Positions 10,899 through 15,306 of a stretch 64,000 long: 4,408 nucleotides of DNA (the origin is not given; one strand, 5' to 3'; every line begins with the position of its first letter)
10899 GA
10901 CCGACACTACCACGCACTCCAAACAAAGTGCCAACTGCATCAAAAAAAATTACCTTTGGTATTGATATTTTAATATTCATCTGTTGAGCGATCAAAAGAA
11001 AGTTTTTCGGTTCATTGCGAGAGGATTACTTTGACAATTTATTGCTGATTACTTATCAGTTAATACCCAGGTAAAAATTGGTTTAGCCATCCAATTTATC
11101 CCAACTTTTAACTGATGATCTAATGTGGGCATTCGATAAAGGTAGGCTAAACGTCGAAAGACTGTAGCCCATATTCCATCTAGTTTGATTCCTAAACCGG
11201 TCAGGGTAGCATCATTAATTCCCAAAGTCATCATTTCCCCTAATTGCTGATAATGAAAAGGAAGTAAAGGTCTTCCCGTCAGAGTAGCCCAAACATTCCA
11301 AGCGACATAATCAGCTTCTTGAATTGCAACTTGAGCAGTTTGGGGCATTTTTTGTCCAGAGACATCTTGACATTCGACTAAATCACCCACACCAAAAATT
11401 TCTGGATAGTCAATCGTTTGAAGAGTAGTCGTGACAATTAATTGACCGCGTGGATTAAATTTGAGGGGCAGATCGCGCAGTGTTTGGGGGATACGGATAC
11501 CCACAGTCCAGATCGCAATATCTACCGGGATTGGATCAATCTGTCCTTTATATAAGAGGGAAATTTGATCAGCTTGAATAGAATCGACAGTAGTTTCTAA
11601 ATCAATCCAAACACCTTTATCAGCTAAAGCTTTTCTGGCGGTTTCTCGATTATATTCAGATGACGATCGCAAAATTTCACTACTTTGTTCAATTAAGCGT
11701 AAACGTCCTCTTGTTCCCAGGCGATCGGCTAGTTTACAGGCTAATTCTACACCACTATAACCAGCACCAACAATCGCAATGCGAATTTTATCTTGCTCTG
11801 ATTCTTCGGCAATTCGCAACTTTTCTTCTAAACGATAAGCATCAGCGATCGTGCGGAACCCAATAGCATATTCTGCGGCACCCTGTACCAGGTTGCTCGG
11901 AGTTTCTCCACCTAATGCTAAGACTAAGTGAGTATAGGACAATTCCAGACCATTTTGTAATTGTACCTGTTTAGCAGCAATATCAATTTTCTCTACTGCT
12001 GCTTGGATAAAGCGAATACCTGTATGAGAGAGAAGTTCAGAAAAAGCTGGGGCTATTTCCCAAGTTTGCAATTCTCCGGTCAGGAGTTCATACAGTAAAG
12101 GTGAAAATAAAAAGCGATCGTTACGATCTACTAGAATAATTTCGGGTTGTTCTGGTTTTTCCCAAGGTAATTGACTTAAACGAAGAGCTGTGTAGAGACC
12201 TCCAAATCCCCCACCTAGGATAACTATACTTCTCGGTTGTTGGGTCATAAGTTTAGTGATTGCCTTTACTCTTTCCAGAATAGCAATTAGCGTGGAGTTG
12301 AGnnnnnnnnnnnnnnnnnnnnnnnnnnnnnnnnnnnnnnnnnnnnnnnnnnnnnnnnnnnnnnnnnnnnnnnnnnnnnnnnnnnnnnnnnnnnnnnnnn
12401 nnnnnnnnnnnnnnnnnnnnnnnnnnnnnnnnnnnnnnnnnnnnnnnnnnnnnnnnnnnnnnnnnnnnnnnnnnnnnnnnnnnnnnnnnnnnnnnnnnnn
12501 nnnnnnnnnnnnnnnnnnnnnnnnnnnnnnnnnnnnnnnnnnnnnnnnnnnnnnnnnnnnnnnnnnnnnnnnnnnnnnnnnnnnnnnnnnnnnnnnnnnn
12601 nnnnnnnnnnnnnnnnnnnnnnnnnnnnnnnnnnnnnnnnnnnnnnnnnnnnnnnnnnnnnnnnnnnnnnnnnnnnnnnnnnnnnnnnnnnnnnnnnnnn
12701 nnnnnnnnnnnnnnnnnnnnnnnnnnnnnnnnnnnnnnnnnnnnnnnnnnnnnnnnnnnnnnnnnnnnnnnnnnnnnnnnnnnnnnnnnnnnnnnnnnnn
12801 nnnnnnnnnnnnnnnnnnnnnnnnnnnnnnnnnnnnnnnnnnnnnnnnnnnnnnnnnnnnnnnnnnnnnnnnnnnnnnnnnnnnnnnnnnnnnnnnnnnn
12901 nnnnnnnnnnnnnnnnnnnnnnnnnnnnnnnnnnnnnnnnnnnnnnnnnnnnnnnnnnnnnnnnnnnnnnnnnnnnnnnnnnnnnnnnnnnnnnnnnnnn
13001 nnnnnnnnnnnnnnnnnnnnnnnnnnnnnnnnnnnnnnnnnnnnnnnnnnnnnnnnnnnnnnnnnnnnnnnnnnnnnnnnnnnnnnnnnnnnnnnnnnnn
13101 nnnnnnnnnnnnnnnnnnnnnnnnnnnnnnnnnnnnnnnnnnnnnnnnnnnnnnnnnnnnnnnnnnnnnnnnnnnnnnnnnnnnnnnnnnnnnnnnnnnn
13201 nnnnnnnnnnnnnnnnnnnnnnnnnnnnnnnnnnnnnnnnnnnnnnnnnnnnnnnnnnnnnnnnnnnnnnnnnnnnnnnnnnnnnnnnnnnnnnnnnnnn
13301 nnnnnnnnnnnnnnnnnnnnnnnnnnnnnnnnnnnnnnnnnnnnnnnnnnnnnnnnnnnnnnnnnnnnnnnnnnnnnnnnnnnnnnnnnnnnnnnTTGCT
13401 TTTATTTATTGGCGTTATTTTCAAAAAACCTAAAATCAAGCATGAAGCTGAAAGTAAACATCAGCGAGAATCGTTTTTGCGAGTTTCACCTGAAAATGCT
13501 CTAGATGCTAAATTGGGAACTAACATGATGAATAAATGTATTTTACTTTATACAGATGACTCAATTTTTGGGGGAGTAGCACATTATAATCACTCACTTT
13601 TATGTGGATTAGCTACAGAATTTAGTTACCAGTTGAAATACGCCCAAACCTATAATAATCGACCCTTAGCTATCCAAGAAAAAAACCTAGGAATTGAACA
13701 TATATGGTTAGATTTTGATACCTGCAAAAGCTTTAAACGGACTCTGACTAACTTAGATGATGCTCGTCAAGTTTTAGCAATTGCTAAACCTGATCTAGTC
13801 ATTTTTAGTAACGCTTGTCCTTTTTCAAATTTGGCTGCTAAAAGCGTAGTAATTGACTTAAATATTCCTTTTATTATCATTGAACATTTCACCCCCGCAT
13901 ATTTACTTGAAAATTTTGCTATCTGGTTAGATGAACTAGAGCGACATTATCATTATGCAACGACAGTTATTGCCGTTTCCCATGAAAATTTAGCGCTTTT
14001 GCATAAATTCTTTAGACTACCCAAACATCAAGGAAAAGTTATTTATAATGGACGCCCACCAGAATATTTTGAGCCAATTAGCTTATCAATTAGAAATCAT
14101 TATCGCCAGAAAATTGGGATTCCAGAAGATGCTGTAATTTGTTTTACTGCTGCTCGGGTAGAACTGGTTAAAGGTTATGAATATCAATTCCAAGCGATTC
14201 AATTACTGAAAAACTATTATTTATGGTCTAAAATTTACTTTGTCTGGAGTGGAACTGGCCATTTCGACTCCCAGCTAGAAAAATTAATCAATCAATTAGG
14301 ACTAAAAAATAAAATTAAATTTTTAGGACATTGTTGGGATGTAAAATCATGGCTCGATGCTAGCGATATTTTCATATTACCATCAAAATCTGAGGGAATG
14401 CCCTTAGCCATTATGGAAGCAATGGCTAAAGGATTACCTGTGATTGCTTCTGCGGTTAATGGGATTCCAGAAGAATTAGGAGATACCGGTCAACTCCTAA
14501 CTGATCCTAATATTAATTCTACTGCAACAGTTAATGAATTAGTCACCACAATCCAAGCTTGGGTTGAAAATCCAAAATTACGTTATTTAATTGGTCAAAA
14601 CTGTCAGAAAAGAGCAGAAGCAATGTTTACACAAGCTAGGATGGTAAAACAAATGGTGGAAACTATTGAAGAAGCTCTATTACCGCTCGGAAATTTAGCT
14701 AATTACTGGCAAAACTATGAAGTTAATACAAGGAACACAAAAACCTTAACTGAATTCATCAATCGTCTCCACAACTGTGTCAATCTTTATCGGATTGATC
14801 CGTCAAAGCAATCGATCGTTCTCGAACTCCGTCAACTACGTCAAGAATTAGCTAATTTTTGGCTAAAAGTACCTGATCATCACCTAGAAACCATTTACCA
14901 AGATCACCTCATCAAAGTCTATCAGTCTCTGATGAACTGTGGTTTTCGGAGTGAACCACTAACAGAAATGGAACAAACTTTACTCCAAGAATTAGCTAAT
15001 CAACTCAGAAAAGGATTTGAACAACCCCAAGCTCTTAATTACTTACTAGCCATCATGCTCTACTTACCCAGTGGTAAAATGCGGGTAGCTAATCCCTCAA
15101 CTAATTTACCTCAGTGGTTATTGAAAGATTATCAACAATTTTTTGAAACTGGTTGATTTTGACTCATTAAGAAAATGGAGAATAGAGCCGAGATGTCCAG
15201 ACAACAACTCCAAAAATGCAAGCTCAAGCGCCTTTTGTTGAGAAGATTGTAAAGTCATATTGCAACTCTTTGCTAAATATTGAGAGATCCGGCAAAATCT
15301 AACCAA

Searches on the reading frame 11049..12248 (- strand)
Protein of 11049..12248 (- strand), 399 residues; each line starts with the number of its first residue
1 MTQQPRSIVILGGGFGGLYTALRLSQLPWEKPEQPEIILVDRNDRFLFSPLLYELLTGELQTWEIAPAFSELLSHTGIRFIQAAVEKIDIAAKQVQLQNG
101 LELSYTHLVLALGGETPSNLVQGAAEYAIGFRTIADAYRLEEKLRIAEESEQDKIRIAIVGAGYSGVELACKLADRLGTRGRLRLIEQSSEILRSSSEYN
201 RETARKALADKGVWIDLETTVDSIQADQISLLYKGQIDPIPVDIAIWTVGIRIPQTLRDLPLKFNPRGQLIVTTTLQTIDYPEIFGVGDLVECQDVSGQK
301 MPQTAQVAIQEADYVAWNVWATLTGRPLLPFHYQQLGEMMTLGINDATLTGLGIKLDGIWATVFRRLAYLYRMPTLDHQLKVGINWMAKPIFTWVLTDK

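Call 48: search_protein_families(library=ncbifam, proteins=[window:11049-12248:-], max_evalue=0.00001)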
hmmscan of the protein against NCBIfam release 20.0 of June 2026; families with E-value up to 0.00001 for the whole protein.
window:11049-12248:- (399 aa): 27 families (the best 25 are shown)
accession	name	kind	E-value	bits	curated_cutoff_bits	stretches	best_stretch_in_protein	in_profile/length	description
TIGR03169.1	Nterm_to_SelD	hypoth_equivalog_domain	1.5e-38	133.1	310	1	8-350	2-339/365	pyridine nucleotide-disulfide oxidoreductase family protein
TIGR04369.1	fusion_not_SelD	hypoth_equivalog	3.7e-28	98.1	700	1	13-337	4-294/701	oxidoreductase/SelD-related fusion protein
NF042949.2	3PPDioc_HcaD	equivalog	1.3e-18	67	450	1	7-312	3-298/386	3-phenylpropionate/cinnamic acid dioxygenase ferredoxin--NAD(+) reductase subunit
TIGR03385.1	CoA_CoA_reduc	equivalog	5.7e-16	58.3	578.8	1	8-301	2-293/439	CoA-disulfide reductase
NF004943.0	PRK06292.2-1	equivalog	6.4e-16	58.2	432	1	70-290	95-307/456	dihydrolipoyl dehydrogenase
NF003437.0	PRK04965.1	equivalog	3.2e-14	52.7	392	1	80-304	76-285/378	NADH:flavorubredoxin reductase NorW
TIGR01350.1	lipoamide_DH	equivalog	3.4e-14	52.4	408.8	1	94-316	118-326/461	dihydrolipoyl dehydrogenase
NF046103.1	NOXase_Strep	equivalog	4.8e-14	52.2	600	1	80-296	73-286/442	H2O-forming NADH oxidase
TIGR02374.1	nitri_red_nirB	equivalog_domain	1.8e-13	49.8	578.35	1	77-294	68-281/794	nitrite reductase large subunit NirB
NF049943.1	SQR_III_seleno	exception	2e-13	50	525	1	7-145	2-141/406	type III sulfide quinone reductase, selenoprotein subtype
NF004776.0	PRK06116.1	equivalog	6.3e-13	48.5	480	1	66-293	96-307/450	glutathione-disulfide reductase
NF007123.0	PRK09564.1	equivalog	8.9e-13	47.7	458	1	71-296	64-289/444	CoA-disulfide reductase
NF007286.0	PRK09754.1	equivalog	8.5e-12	44.5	447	1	82-292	78-278/400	phenylpropionate dioxygenase ferredoxin reductase subunit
NF041682.1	ant_diox_AndAa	equivalog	7.1e-11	41.4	650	1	82-288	79-276/406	anthranilate 1,2-dioxygenase system ferredoxin--NAD(+) reductase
NF010037.0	PRK13512.1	equivalog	1.6e-09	37.2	394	1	84-294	85-282/438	CoA-disulfide reductase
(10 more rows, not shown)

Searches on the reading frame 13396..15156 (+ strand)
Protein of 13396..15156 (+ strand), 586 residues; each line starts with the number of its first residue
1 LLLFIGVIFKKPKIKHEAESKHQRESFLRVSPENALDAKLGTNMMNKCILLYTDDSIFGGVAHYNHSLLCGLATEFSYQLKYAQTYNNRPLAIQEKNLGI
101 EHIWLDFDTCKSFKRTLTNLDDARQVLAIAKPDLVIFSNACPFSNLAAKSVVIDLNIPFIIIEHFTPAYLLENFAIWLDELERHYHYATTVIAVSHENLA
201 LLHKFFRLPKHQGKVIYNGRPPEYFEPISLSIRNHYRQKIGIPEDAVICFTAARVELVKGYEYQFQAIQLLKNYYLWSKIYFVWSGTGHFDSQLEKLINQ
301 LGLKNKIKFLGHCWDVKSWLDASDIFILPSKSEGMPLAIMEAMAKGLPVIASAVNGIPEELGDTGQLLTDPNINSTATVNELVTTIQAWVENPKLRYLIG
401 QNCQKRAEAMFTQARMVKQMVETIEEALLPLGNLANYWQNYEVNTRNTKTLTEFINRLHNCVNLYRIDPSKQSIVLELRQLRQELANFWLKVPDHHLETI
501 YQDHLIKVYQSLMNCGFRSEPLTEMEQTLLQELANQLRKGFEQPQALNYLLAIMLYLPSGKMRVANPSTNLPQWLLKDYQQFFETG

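Call 48: search_protein_families(library=ncbifam, proteins=[window:13396-15156:+], max_evalue=0.00001)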
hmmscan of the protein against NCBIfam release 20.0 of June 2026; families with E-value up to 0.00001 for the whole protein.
window:13396-15156:+ (586 aa): 32 families (the best 25 are shown)
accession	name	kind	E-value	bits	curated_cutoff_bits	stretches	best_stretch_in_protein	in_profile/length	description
TIGR03088.1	stp2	hypoth_equivalog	1.7e-34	119.5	409.05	1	189-424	138-370/374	TIGR03088 family PEP-CTERM/XrtA system glycosyltransferase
NF041876.1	EPS_EpsE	equivalog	1.4e-22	80.5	400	1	243-416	211-385/389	exopolysaccharide biosynthesis GT4 family glycosyltransferase EpsE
NF047684.1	TeichurnBiosyTuaC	equivalog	3.9e-22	78.7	550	1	132-425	109-387/391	teichuronic acid biosynthesis protein TuaC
TIGR03999.1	thiol_BshA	equivalog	1.4e-20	73.5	273.7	1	184-425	141-371/375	N-acetyl-alpha-D-glucosaminyl L-malate synthase BshA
TIGR02149.1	glgA_Coryne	subfamily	3.4e-19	69.2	302.4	1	184-425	141-388/391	glycogen synthase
TIGR04157.1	glyco_rSAM_CFB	subfamily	7e-18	64.8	400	1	183-422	165-404/406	TIGR04157 family glycosyltransferase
TIGR04005.1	wcaL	equivalog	3.6e-16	59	537.6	1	240-422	216-401/406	colanic acid biosynthesis glycosyltransferase WcaL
TIGR03449.1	mycothiol_MshA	equivalog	3e-15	56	462.5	1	188-427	165-403/406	D-inositol-3-phosphate glycosyltransferase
NF012034.0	PRK15490.1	equivalog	4.9e-15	55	813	1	206-425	357-574/578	Vi polysaccharide biosynthesis glycosyltransferase TviE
NF038295.1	EPS_HpsP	equivalog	8e-14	51.4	550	1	233-425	194-385/388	hormogonium polysaccharide biosynthesis glycosyltransferase HpsP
NF050056.1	ProtGlycPglH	equivalog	1.4e-12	47.4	600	1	126-426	80-352/354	GalNAc-alpha-(1->4)-GalNAc-alpha-(1->3)-diNAcBac-PP-undecaprenol alpha-1,4-N-acetyl-D-galactosaminyltransferase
NF047880.1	glyco_SdgA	exception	2.2e-12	46.3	800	1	253-416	322-480/488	serine-aspartate repeat adhesin O-glycosyltransferase SdgA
NF011726.0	PRK15179.1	equivalog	2.3e-11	42.8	733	1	278-423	547-690/694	Vi polysaccharide biosynthesis protein TviE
TIGR04063.1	stp3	hypoth_equivalog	1.4e-09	37.4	442.05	1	214-390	183-365/397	TIGR04063 family PEP-CTERM/XrtA system glycosyltransferase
NF038011.1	PelF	equivalog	1.8e-09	37.2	100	1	294-417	356-482/489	GT4 family glycosyltransferase PelF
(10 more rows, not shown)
